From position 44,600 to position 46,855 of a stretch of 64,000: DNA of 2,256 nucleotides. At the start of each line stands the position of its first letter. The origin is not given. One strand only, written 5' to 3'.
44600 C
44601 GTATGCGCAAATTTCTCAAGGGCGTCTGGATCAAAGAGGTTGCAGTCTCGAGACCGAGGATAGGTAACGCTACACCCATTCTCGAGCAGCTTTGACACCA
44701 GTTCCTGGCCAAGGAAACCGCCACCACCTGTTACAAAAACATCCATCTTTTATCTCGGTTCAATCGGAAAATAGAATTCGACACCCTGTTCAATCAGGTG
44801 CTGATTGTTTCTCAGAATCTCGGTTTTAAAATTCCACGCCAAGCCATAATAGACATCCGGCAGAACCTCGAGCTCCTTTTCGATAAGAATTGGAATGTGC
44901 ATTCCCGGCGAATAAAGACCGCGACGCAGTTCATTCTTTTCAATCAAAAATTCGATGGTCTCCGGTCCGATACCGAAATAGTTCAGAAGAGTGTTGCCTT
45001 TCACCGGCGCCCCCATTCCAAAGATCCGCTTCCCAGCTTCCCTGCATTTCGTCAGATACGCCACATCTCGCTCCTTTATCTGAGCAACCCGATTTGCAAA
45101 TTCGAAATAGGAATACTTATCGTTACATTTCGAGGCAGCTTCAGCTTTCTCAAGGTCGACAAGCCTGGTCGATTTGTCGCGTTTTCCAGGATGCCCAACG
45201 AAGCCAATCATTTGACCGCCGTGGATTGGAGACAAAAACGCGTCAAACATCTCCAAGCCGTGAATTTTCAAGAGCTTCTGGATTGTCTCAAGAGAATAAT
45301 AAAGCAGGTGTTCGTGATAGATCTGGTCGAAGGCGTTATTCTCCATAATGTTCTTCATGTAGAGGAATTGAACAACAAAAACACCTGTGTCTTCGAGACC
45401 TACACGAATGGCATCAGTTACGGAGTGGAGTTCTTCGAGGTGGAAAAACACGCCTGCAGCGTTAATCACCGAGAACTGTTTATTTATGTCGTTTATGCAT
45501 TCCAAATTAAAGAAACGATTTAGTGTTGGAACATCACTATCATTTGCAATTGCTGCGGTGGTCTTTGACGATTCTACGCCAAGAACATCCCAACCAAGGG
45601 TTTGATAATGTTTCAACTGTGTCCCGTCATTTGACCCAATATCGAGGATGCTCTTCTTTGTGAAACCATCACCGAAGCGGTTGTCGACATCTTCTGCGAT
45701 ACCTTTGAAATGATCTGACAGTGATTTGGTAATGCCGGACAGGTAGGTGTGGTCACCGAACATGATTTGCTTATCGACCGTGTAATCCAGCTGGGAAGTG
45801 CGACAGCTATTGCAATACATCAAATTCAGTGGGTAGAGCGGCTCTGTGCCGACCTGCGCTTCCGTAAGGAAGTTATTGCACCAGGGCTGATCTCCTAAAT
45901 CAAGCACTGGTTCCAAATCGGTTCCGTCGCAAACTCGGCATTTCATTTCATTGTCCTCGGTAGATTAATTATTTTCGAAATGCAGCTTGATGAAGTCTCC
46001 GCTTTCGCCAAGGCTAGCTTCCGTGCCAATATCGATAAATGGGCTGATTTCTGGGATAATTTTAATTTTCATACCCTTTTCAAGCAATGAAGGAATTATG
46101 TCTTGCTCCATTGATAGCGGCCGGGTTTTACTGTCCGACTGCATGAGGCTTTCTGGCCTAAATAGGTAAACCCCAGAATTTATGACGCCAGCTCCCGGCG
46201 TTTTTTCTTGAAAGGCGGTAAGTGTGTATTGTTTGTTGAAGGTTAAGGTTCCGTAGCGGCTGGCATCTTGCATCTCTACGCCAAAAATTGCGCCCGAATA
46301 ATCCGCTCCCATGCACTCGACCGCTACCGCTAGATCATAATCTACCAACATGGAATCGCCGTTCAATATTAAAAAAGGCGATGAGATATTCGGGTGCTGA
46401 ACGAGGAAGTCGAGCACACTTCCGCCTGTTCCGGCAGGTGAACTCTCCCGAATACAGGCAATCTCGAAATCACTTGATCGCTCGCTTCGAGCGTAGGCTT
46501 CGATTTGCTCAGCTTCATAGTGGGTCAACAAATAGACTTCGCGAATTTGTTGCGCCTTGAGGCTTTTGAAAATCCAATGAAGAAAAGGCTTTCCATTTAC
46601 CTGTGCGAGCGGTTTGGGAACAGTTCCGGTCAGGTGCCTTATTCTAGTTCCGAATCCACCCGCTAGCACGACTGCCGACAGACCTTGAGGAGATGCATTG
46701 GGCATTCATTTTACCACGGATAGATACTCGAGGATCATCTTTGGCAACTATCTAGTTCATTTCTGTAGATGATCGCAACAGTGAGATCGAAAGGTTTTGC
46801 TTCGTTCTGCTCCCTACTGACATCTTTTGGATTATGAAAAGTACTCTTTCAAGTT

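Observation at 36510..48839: Candidate pathway to a branched 3-C-methyl-heptose (GDP-heptose + C4-dehydrogenase + C-methyltransferase + C4-reductase)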

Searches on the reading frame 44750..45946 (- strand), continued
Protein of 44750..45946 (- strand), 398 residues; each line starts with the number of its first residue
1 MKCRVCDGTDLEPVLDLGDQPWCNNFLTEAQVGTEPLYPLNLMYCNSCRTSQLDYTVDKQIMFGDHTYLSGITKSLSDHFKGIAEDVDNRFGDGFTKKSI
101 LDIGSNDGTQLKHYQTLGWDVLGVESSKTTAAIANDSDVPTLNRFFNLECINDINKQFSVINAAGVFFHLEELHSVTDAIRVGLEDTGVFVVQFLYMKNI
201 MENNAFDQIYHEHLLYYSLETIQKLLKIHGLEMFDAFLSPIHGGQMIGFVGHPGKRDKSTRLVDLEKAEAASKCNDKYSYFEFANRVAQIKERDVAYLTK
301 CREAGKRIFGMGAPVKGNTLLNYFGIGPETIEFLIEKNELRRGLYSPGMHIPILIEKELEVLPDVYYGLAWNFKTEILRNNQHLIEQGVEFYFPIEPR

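Call 22: find_encoding_contigs(protein=P0040, flank=10000, max_places=2)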
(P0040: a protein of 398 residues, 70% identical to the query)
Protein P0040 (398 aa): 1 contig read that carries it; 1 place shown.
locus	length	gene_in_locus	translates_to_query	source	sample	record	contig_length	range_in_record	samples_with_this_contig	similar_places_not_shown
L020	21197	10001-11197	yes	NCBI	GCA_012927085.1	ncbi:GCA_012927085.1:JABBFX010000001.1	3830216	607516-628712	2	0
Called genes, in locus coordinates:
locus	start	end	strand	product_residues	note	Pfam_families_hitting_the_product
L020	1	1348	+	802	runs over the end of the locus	PF01590:GAF, PF13185:GAF_2, PF13492:GAF_3 (weak), PF00437:T2SSE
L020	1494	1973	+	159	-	PF07963:N_methyl, PF00114:Pilin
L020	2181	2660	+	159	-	PF07963:N_methyl, PF00114:Pilin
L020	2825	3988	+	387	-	PF00535:Glycos_transf_2, PF26629:GT2_TM_C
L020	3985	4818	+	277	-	-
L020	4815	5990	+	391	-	-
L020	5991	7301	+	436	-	PF20706:GT4-conflict (weak), PF00534:Glycos_transf_1, PF13692:Glyco_trans_1_4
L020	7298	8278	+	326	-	PF00288:GHMP_kinases_N, PF08544:GHMP_kinases_C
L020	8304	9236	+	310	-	PF01073:3Beta_HSD, PF01370:Epimerase, PF02719:Polysacc_synt_2 (weak), PF04321:RmlD_sub_bind, PF05368:NmrA (faint), PF16363:GDP_Man_Dehyd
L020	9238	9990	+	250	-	PF00483:NTP_transferase, PF12804:NTP_transf_3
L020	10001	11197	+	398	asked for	PF08421:Methyltransf_13, PF13489:Methyltransf_23, PF13649:Methyltransf_25 (faint), PF08241:Methyltransf_11, PF08242:Methyltransf_12, PF08484:Methyltransf_14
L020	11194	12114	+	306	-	PF01370:Epimerase, PF04321:RmlD_sub_bind, PF08659:KR (faint), PF16363:GDP_Man_Dehyd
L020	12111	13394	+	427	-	PF01943:Polysacc_synt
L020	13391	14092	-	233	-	PF13489:Methyltransf_23, PF13847:Methyltransf_31 (weak), PF08241:Methyltransf_11, PF08242:Methyltransf_12, PF13649:Methyltransf_25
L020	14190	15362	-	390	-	-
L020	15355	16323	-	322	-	PF01075:Glyco_transf_9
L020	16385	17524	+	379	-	PF01075:Glyco_transf_9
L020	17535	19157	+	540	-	PF04932:Wzy_C, PF11846:Wzy_C_2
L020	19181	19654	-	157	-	PF01967:MoaC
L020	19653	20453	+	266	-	PF27166:FimB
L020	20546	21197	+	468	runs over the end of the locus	PF01435:Peptidase_M48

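Call 26: find_related_loci(query=window:44750-45946:-, collection=metagenome_contigs, flank=10000)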
Query window:44750-45946:- (398 aa) in metagenome_contigs; peptide patterns used: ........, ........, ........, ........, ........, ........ (x = any residue, [..] = any of these).
143 stretches matched a pattern; 76 encode a relative of the query (tblastn E <= 1e-3); 76 distinct loci.
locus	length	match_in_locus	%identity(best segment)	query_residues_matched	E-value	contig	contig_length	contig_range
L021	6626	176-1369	78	1-398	0e+0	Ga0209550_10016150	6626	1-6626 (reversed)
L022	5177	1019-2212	78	1-398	0e+0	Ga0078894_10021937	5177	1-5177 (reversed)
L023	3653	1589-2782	78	1-398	0e+0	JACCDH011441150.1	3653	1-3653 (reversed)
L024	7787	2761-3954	79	1-398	0e+0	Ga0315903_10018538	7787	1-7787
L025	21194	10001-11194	75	1-398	0e+0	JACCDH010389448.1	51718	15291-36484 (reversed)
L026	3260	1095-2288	75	1-398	0e+0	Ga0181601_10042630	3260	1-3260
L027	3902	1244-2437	74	1-398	0e+0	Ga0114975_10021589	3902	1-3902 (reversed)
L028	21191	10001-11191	73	1-397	0e+0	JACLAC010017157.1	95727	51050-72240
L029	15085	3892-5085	69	1-398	0e+0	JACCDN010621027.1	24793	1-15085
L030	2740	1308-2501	68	1-398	0e+0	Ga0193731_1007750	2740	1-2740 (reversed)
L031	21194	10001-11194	68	1-398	0e+0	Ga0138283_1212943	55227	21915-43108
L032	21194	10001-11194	67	1-398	0e+0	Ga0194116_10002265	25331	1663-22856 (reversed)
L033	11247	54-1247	67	1-398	0e+0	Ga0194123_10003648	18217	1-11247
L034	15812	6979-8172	67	1-398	0e+0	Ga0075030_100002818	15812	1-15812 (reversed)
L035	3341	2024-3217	67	1-398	0e+0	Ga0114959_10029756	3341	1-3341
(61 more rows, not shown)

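Call 43: find_encoding_contigs(protein=P0115, flank=10000, max_places=1)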
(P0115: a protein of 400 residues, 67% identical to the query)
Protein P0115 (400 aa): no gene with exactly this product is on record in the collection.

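Call 44: find_encoding_contigs(protein=P0055, flank=10000, max_places=1)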
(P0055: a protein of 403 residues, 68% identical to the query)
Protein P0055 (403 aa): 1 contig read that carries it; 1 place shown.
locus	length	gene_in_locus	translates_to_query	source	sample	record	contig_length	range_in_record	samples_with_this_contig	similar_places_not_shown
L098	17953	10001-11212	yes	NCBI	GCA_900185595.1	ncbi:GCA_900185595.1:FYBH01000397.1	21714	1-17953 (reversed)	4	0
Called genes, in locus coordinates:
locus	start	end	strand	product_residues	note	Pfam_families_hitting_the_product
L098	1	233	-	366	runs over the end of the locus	PF02374:ArsA_ATPase, PF17886:ArsA_HSP20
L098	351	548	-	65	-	PF11061:Tsr0524-like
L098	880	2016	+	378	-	PF01061:ABC2_membrane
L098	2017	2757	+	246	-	PF00005:ABC_tran, PF13304:AAA_21 (weak)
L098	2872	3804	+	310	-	PF01073:3Beta_HSD, PF01370:Epimerase, PF02719:Polysacc_synt_2, PF04321:RmlD_sub_bind, PF05368:NmrA, PF16363:GDP_Man_Dehyd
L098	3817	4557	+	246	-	PF00483:NTP_transferase, PF12804:NTP_transf_3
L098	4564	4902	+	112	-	-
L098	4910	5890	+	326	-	PF00288:GHMP_kinases_N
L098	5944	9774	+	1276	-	PF13524:Glyco_trans_1_2 (faint), PF13692:Glyco_trans_1_4, PF00534:Glycos_transf_1 (weak), PF13578:Methyltransf_24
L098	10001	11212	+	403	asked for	PF08421:Methyltransf_13, PF13489:Methyltransf_23, PF08241:Methyltransf_11 (weak), PF08242:Methyltransf_12 (weak), PF08484:Methyltransf_14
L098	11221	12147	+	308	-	PF01370:Epimerase, PF04321:RmlD_sub_bind, PF16363:GDP_Man_Dehyd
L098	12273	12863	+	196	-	PF13580:SIS_2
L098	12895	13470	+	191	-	PF08645:PNK3P, PF00702:Hydrolase (weak), PF13419:HAD_2 (weak), PF13242:Hydrolase_like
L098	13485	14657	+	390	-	-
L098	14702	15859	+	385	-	PF13439:Glyco_transf_4 (weak), PF00534:Glycos_transf_1, PF20706:GT4-conflict, PF13692:Glyco_trans_1_4, PF13524:Glyco_trans_1_2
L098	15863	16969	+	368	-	PF13439:Glyco_transf_4, PF20706:GT4-conflict, PF00534:Glycos_transf_1, PF13692:Glyco_trans_1_4, PF13524:Glyco_trans_1_2 (weak)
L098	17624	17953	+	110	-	PF01839:FG-GAP (faint), PF12256:TcdB_toxin_midN (faint), PF13517:FG-GAP_3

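Call 58: search_protein_representatives(protein=window:44750-45946:-)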
Query: 398 residues. Proteins with E-value up to 0.001 (for the whole library): 12464; up to 1e-10: 7105; up to 1e-30: 2702. The best 150 are listed.
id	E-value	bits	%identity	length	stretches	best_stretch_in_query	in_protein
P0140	2.1e-143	494.5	56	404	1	1-397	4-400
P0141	1.5e-120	419.3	59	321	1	1-317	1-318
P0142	7.9e-114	397.1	54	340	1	62-398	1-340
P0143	7.1e-111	387.4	48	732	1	2-395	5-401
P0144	1.5e-97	343.5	44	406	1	1-396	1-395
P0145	1.6e-94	333.5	42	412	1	2-395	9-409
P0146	2.8e-94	332.8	66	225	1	1-221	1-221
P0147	3.3e-94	332.5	51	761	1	2-314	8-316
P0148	6.0e-94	331.7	42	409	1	3-395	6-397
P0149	2.5e-93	329.6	44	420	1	1-395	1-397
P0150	6.4e-92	325.0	64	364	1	2-220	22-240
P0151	1.0e-91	324.3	45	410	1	2-395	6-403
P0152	8.4e-91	321.3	42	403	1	3-393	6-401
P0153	6.0e-90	318.5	46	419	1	2-395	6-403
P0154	2.5e-88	313.2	44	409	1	9-395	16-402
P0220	9.6e-65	235.5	33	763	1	2-395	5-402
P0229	3.6e-63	230.3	33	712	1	2-395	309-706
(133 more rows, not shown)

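Call 64: search_protein_families(library=ncbifam, proteins=[L098:13485-14657:+, L020:14190-15362:-, L006:12292-13299:+, L034:5956-6936:+], max_evalue=0.01)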
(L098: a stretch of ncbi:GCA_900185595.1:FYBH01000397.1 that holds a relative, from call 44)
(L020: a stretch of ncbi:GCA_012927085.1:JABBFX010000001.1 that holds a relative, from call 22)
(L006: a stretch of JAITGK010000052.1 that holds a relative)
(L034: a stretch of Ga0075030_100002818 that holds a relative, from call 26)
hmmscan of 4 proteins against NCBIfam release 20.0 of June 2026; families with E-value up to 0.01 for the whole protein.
L098:13485-14657:+ (390 aa): 0 families

L020:14190-15362:- (390 aa): 0 families

L006:12292-13299:+ (336 aa): 1 family
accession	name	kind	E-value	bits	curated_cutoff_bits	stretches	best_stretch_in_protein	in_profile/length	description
TIGR01983.1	UbiG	equivalog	0.00039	19.8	102.95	1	155-260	49-150/228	bifunctional 2-polyprenyl-6-hydroxyphenol methylase/3-demethylubiquinol 3-O-methyltransferase UbiG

L034:5956-6936:+ (327 aa): 0 families

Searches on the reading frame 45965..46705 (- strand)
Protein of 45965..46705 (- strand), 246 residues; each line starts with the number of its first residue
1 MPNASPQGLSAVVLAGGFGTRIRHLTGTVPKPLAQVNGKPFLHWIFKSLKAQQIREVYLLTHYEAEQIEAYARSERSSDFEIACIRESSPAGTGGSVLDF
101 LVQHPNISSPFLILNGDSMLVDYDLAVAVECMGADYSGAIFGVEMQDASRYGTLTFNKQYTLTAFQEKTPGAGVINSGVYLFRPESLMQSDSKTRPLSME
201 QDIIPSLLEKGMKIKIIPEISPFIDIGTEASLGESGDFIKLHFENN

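Call 4: search_protein_families(library=pfam, proteins=[window:45965-46705:-])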
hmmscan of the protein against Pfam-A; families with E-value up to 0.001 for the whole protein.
window:45965-46705:- (246 aa): 2 families
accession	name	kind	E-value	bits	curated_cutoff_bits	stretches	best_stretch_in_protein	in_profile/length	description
PF00483.29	NTP_transferase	-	2.3e-27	96.6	21.2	1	11-235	2-238/245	Nucleotidyl transferase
PF12804.13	NTP_transf_3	-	1.5e-12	48.4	27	1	11-126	1-104/160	MobA-like NTP transferase domain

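Call 6: search_protein_families(library=ncbifam, proteins=[window:45965-46705:-])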
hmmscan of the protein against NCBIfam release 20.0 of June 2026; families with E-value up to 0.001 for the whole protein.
window:45965-46705:- (246 aa): 38 families (the best 25 are shown)
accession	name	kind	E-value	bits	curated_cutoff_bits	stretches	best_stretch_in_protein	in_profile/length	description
NF052502.1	man1P_GTase_Rv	exception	1.6e-34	119.3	440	1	10-232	2-223/352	mannose-1-phosphate guanylyltransferase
NF049965.1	GlMnHpPGnyltfHddC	equivalog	5.7e-32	111.1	300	1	10-228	2-210/221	D-glycero-D-manno-heptose 1-phosphate guanosyltransferase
TIGR03992.1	Arch_glmU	subfamily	2.6e-28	99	292.1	1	10-191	2-177/393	bifunctional sugar-1-phosphate nucleotidylyltransferase/acetyltransferase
NF041313.1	UDPGP_AglF_Halo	equivalog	3.8e-20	72.3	400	1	10-186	2-178/234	UTP--glucose-1-phosphate uridylyltransferase AglF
NF041173.1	Sug_nt_acttase_Thmprot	equivalog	6.5e-18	64.9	600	1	10-228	2-216/405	bifunctional sugar-1-phosphate nucleotidylyltransferase/acetyltransferase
NF045761.1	NAMPUrTaseMurU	equivalog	3.1e-17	63.2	250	1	10-133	2-122/226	N-acetylmuramate alpha-1-phosphate uridylyltransferase MurU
TIGR01208.1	rmlA_long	equivalog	3.2e-17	62.5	320.25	1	11-232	2-227/353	glucose-1-phosphate thymidylyltransferase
TIGR02623.1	G1P_cyt_trans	equivalog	2.6e-15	56.6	300.25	2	10-73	2-65/255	glucose-1-phosphate cytidylyltransferase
NF003670.0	PRK05293.1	equivalog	9.8e-15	54.3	470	2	111-235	121-254/382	glucose-1-phosphate adenylyltransferase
TIGR01173.1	glmU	equivalog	4.4e-14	52.2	366.85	1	10-189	2-179/452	bifunctional UDP-N-acetylglucosamine diphosphorylase/glucosamine-1-phosphate N-acetyltransferase GlmU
TIGR02091.1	glgC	equivalog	4.8e-14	52.2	424.9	1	11-229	3-249/364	glucose-1-phosphate adenylyltransferase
TIGR01207.1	rmlA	equivalog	8.1e-14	51.4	360.65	1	12-240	3-237/286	glucose-1-phosphate thymidylyltransferase RfbA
NF010933.0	PRK14353.1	equivalog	4.4e-13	48.6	505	1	9-168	6-159/453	bifunctional UDP-N-acetylglucosamine diphosphorylase/glucosamine-1-phosphate N-acetyltransferase GlmU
NF010939.0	PRK14359.1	equivalog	1.2e-11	43.9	592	1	9-188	3-176/430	bifunctional UDP-N-acetylglucosamine diphosphorylase/glucosamine-1-phosphate N-acetyltransferase GlmU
NF010932.0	PRK14352.1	equivalog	4.6e-11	42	611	1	8-189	6-190/488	bifunctional UDP-N-acetylglucosamine diphosphorylase/glucosamine-1-phosphate N-acetyltransferase GlmU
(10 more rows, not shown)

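Call 40: search_solved_structures(query=window:45965-46705:-, max_evalue=1e-8)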
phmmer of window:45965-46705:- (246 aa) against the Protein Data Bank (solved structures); distinct sequences matched with E-value up to 1e-8: 33.
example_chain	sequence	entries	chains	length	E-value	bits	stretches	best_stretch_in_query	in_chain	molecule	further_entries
6jq8_A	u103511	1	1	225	1.8e-27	99.3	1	11-227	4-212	Putative 6-deoxy-D-mannoheptose pathway protein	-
5xhw_A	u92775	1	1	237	2.2e-27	99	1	10-227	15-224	Putative 6-deoxy-D-mannoheptose pathway protein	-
7x8j_A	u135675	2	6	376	3.5e-22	82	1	8-227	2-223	Mannose-1-phosphate guanylyltransferase 1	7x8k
8yre_D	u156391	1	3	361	1.9e-21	79.6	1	10-227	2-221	Mannose-1-phosphate guanylyltransferase 1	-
7whr_B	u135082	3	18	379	1.8e-19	73.1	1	5-212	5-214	Nucleotidyl transferase family protein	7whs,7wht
8x7s_B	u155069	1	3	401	5.7e-19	71.5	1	9-227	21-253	UTP--glucose-1-phosphate uridylyltransferase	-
7d72_K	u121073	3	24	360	6.8e-18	68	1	10-214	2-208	Mannose-1-phosphate guanyltransferase beta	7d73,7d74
5ify_A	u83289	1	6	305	1e-15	60.9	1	10-240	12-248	Glucose-1-phosphate thymidylyltransferase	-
6n0u_A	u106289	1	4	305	3.4e-15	59.1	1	10-240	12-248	Glucose-1-phosphate thymidylyltransferase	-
7d72_A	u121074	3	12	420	1.2e-12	50.8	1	9-188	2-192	Mannose-1-phosphate guanyltransferase alpha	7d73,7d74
1h5s_D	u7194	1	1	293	1.5e-12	50.4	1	11-240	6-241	Glucose-1-phosphate thymidylyltransferase 1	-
1h5s_A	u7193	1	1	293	2.1e-12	50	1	11-240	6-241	Glucose-1-phosphate thymidylyltransferase 1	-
1h5r_B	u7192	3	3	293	2.1e-12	50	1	11-240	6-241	GLUCOSE-1-PHOSPHATE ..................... | Glucose-1-phosphate thymidylyltransferase 1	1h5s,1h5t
1h5r_A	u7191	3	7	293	2.8e-12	49.6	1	11-240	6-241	GLUCOSE-1-PHOSPHATE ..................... | Glucose-1-phosphate thymidylyltransferase 1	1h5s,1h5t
1mc3_A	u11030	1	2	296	3.2e-12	49.4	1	10-240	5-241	GLUCOSE-1-PHOSPHATE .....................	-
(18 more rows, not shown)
